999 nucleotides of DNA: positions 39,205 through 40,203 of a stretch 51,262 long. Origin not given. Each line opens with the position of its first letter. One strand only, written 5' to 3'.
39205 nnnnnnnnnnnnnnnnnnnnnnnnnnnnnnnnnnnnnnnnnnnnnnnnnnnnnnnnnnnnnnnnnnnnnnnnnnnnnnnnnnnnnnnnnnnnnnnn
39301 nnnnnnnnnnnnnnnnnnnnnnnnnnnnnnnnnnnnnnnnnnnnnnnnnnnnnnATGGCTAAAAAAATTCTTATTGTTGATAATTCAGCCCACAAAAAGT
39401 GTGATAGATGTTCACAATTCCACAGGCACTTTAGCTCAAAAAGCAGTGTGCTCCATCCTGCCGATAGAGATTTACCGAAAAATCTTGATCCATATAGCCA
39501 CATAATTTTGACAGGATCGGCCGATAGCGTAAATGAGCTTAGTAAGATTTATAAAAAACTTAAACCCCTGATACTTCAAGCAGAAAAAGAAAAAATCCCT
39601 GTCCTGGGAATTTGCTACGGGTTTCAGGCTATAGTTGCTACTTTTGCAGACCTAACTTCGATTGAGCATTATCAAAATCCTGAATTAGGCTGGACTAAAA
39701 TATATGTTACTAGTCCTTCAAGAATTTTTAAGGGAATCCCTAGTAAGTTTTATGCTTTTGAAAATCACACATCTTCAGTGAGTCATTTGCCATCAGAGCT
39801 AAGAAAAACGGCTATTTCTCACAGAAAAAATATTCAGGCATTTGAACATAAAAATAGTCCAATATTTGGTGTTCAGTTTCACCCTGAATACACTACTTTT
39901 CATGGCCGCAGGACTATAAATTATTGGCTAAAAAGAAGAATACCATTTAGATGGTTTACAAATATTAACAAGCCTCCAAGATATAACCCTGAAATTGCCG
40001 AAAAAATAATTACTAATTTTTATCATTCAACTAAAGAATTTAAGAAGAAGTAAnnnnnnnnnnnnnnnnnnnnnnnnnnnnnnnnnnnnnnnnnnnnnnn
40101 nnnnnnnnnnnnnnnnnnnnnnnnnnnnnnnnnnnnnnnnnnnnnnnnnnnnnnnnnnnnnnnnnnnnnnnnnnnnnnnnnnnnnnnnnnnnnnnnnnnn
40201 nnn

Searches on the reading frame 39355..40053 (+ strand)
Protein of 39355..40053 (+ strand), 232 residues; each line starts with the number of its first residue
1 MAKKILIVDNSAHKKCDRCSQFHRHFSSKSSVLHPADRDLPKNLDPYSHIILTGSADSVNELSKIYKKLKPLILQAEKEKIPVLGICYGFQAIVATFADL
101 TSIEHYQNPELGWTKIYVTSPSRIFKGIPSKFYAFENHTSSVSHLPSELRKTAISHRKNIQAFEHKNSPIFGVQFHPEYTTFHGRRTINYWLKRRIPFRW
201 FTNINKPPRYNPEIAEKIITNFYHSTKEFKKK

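Call 4: search_protein_families(library=pfam, proteins=[window:39355-40053:+], max_evalue=1)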
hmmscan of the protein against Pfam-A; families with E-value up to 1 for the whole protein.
window:39355-40053:+ (232 aa): 4 families
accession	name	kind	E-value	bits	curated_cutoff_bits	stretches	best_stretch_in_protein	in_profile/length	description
PF00117.34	GATase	-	6.2e-26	91.7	22.8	1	33-181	26-175/190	Glutamine amidotransferase class-I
PF07722.19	Peptidase_C26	-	2.4e-11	44.2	20.5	1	71-178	96-219/219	Peptidase C26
PF07685.20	GATase_3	-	1.3e-06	28.6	27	1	42-161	35-168/196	CobB/CobQ-like glutamine amidotransferase domain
PF01174.25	SNO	-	0.2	12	27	0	50-118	38-100/188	SNO glutamine amidotransferase family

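Call 5: search_protein_families(library=ncbifam, proteins=[window:39355-40053:+], max_evalue=1)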
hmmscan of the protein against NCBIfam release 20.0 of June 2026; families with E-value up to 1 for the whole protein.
window:39355-40053:+ (232 aa): 35 families (the best 25 are shown)
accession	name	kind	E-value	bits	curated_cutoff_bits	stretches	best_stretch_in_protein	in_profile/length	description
NF001975.0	PRK00758.1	equivalog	8.4e-26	90.7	198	1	5-186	4-173/185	GMP synthase subunit A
TIGR00888.1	guaA_Nterm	equivalog_domain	1.3e-25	89.9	172.15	1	43-192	39-181/188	glutamine-hydrolyzing GMP synthase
NF006562.0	PRK09065.1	equivalog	2.1e-21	76.6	205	1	29-225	39-236/242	glutamine amidotransferase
NF000848.1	PRK00074.1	equivalog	1.2e-20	73.6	400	1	46-192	42-184/512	glutamine-hydrolyzing GMP synthase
NF005367.0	PRK06895.1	equivalog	1.3e-19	70.9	265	1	4-194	3-188/190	anthranilate synthase component II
NF011201.0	PRK14607.1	equivalog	7.6e-19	67.8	670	1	74-193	67-187/534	bifunctional anthranilate synthase component II/anthranilate phosphoribosyltransferase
NF010081.0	PRK13566.1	equivalog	1.1e-16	60.3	645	1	69-179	589-700/729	anthranilate synthase component I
NF005849.0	PRK07765.1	equivalog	1.2e-16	60.7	308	1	72-193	68-190/219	aminodeoxychorismate/anthranilate synthase component II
NF005072.0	PRK06490.1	equivalog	2.7e-16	59.3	339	1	3-182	14-190/251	glutamine amidotransferase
TIGR01815.1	TrpE-clade3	equivalog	4.1e-16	58.1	739.15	1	71-179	579-688/717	anthranilate synthase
NF005743.0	PRK07567.1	equivalog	2.6e-15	56.3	264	1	43-179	48-192/245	glutamine amidotransferase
TIGR01855.1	IMP_synth_hisH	equivalog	7.3e-12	45.5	105.4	2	107-191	112-195/198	imidazole glycerol phosphate synthase subunit HisH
NF005799.0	PRK07649.1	equivalog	1.7e-11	44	327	1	79-191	71-184/195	aminodeoxychorismate/anthranilate synthase component II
NF045546.1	GCDPHdlase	equivalog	6.7e-11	42.6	250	1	60-191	72-194/198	gamma-glutamyl-CDP-amidate hydrolase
TIGR00566.1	trpG_papA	subfamily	1.2e-10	41.5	121.05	1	74-180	68-177/192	glutamine amidotransferase of anthranilate synthase or aminodeoxychorismate synthase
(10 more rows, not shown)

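Call 43: search_solved_structures(query=window:39355-40053:+, max_evalue=0.001, show_alignments=1)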
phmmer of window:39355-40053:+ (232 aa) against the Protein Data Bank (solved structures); distinct sequences matched with E-value up to 0.001: 34.
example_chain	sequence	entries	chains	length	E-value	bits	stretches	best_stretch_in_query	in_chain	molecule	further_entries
2a9v_A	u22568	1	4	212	1.1e-20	77.4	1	23-186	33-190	GMP synthase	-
2lxn_A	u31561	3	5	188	1.8e-17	66.8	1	68-186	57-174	GMP synthase [glutamine-hydrolyzing] subunit A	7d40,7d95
7d96_A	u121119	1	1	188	1.8e-17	66.8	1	68-186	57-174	GMP synthase [glutamine-hydrolyzing] subunit A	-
7yc6_A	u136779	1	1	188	1.8e-17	66.8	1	68-186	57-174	GMP synthase [glutamine-hydrolyzing] subunit A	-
8gr3_A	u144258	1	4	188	2.5e-17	66.4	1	68-186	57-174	GMP synthase [glutamine-hydrolyzing] subunit A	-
7d97_A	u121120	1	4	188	3.4e-17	66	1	68-186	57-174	GMP synthase [glutamine-hydrolyzing] subunit A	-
8gr1_A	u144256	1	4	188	9.1e-17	64.5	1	68-186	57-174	GMP synthase [glutamine-hydrolyzing] subunit A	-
1wl8_A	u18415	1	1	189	1e-15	61.1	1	76-180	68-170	GMP synthase [glutamine-hydrolyzing] subunit A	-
2d7j_A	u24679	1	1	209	1.7e-15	60.4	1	76-180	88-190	GMP synthase [glutamine-hydrolyzing] subunit A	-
8hx6_A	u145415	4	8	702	2.5e-11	46.8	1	80-180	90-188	4-amino-4-deoxychorismate synthase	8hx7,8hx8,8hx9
1qdl_B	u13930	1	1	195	7.8e-10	41.9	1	79-185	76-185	PROTEIN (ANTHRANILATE SYNTHASE (TRPG-SUBUNIT))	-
1o1y_A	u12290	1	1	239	2.4e-09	40.3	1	35-193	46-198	conserved hypothetical protein TM1158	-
6qur_A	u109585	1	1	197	3.9e-09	39.6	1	78-193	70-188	Glutaminase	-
3tqi_A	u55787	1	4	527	3.7e-07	33.1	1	41-191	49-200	GMP synthase [glutamine-hydrolyzing]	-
7mo6_A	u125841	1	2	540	6.7e-07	32.3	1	80-181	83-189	GMP synthase [glutamine-hydrolyzing]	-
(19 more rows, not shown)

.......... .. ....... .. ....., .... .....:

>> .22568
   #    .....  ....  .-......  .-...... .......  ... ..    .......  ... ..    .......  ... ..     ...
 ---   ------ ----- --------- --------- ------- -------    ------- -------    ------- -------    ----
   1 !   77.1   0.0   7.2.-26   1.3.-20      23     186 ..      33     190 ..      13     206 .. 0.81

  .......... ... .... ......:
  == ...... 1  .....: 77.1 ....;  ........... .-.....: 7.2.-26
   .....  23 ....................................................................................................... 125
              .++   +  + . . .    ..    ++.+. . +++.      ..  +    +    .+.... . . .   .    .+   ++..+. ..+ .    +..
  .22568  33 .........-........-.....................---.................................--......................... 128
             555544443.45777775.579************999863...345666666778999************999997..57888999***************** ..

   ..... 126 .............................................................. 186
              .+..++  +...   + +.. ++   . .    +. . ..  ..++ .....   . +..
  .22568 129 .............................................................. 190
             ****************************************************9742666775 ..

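Call 64: find_homologous_proteins(query=window:39355-40053:+, max_evalue=0.001)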
Query window:39355-40053:+ (232 aa): 97 proteins with E <= 0.001 among 278 candidates.
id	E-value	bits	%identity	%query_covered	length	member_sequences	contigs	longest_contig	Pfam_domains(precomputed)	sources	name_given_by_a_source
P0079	1.4e-142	491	90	100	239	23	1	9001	PF07722.20,PF00117.35,PF07685.21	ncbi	-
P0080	1.9e-132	458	83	100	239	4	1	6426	PF07722.20,PF00117.35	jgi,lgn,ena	jgi:GMP synthase-like glutamine amidotransferase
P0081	4.4e-124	430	77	100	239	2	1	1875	PF07722.20,PF00117.35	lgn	-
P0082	1.4e-119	416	74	100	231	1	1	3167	PF07722.20,PF00117.35,PF07685.21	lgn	-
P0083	4.9e-119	414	75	100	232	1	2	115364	PF07722.20,PF00117.35,PF07685.21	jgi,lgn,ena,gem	-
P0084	7.8e-119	413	73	100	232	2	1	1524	PF07722.20,PF00117.35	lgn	-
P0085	9.8e-117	406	73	100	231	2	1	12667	PF07722.20,PF00117.35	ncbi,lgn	-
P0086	1.1e-116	406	73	100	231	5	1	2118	PF07722.20,PF00117.35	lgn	-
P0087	1.2e-116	406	74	99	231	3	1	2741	PF07722.20,PF00117.35,PF07685.21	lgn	-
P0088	6.2e-116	404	74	99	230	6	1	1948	PF07722.20,PF00117.35,PF07685.21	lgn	-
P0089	1.0e-115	403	73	98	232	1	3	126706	PF07722.20,PF00117.35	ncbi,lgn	-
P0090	6.2e-115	401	72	100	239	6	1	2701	PF07722.20,PF00117.35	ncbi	-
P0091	6.6e-114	397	72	100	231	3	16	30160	PF07722.20,PF00117.35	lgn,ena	-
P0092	1.4e-113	396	73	99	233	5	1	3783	PF07722.20,PF00117.35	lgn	-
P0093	5.9e-113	394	71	100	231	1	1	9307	PF07722.20,PF00117.35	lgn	-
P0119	2.1e-18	85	32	90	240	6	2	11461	PF00117.35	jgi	-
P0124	1.7e-12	65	28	76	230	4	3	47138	PF00117.35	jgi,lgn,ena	-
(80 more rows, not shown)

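Call 65: find_encoding_contigs(protein=P0119, flank=6000, max_places=1)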
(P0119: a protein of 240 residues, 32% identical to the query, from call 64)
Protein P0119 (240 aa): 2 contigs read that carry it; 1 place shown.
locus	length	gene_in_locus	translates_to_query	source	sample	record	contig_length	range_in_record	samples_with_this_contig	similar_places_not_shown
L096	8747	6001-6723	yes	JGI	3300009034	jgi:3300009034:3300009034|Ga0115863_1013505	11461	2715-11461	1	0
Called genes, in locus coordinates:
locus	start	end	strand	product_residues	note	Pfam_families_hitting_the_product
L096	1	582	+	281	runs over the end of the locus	PF08668:HDOD, PF01966:HD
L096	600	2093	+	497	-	PF08668:HDOD, PF01966:HD, PF01590:GAF, PF13185:GAF_2 (faint)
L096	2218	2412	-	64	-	-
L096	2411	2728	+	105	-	PF04306:DUF456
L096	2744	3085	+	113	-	PF00190:Cupin_1, PF02311:AraC_binding (weak), PF07883:Cupin_2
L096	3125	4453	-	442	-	PF03435:Sacchrp_dh_NADP, PF16653:Sacchrp_dh_C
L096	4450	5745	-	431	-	PF05222:AlaDh_PNT_N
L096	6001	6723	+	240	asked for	PF00117:GATase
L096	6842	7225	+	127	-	-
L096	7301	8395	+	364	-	PF13371:TPR_9 (faint), PF13429:TPR_15 (faint), PF14561:TPR_20 (faint), PF16068:DUF4810 (faint), PF14559:TPR_19, PF13424:TPR_12 (weak), PF13414:TPR_11, PF14559:TPR_19 (weak), +16 more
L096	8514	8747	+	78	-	?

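Call 66: find_encoding_contigs(protein=P0124, flank=6000, max_places=1)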
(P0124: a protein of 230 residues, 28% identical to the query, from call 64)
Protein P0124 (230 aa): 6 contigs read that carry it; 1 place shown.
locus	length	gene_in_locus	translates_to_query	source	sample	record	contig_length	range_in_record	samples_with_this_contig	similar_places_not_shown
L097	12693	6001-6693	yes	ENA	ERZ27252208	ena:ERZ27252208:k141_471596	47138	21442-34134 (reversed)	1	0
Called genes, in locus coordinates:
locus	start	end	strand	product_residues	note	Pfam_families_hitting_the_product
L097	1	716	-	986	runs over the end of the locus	PF03704:BTAD, PF00931:NB-ARC, PF13191:AAA_16 (weak), PF13401:AAA_22 (weak), PF13424:TPR_12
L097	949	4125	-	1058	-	PF02450:LCAT (weak), PF05057:DUF676 (weak), PF02789:Peptidase_M17_N, PF12770:CHAT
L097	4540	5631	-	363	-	PF00092:VWA, PF06707:DUF1194 (weak), PF13519:VWA_2 (weak)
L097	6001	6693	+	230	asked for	PF00117:GATase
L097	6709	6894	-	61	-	-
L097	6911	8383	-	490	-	PF13620:CarboxypepD_reg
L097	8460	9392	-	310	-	-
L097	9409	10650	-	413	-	PF01306:LacY_symp (weak), PF07690:MFS_1, PF05977:MFS_3 (weak), PF07690:MFS_1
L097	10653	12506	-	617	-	PF16254:DUF4910, PF04389:Peptidase_M28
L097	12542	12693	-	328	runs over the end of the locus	PF02082:Rrf2 (faint), PF08220:HTH_DeoR (weak), PF08279:HTH_11, PF19187:HTH_PafC, PF13280:WYL, PF25583:WCX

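Call 67: find_encoding_contigs(protein=P0083, flank=6000, max_places=1)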
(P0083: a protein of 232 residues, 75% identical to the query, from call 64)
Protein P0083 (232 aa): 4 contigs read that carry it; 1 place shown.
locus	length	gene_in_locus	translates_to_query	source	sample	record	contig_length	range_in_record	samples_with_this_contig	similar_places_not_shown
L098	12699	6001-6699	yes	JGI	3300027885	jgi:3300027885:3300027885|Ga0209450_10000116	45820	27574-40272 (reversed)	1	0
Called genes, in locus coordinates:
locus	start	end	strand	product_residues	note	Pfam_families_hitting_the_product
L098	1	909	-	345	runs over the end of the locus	PF00493:MCM (faint), PF06068:TIP49 (faint), PF00308:Bac_DnaA (faint), PF05496:RuvB_N, PF00004:AAA, PF07728:AAA_5, PF17864:AAA_lid_4, PF05491:WHD_RuvB, +3 more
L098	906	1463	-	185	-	PF01330:RuvA_N, PF00633:HHH (faint), PF14520:HHH_5, PF07499:RuvA_C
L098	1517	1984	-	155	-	PF02075:RuvC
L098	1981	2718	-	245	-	PF20772:TACO1_YebC_N, PF01709:Transcrip_reg, PF03927:NapD (weak)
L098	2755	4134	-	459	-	PF13567:DUF4131 (weak), PF03772:Competence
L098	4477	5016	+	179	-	-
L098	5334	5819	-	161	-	PF06094:GGACT (weak), PF13772:AIG2_2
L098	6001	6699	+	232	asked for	PF00117:GATase, PF07685:GATase_3 (weak), PF07722:Peptidase_C26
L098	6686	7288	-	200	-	PF00117:GATase, PF07722:Peptidase_C26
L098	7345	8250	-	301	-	PF18030:Rimk_N, PF14397:ATPgrasp_ST (faint), PF02655:ATP-grasp_3 (weak), PF02955:GSH-S_ATP, PF08443:RimK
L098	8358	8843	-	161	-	-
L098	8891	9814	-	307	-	PF00226:DnaJ, PF01556:DnaJ_C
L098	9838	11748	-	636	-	PF00012:HSP70, PF06723:MreB_Mbl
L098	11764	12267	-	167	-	PF01025:GrpE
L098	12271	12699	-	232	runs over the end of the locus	PF03444:WHD_HrcA (weak), PF08279:HTH_11 (faint), PF01628:HrcA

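Call 87: search_protein_families(library=padloc, proteins=[window:39355-40053:+], max_evalue=0.01)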
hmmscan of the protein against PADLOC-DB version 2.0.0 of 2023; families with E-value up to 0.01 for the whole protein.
window:39355-40053:+ (232 aa): 0 families

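Call 97: search_protein_families(library=pfam, proteins=[L098:4477-5016:+], max_evalue=0.1)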
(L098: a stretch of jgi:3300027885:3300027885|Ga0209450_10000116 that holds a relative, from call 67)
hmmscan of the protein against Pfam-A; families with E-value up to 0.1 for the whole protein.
L098:4477-5016:+ (179 aa): 3 families
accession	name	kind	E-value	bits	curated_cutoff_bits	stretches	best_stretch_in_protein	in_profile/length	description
PF13646.12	HEAT_2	-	0.046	14.4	27.7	0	45-135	11-87/88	HEAT repeats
PF08965.17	Aca2_YdiL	-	0.05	14.2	23.8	1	104-177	2-75/118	Aca2/YdiL-like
PF02985.28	HEAT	-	0.061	14.1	23.5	0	39-63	5-29/31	HEAT repeat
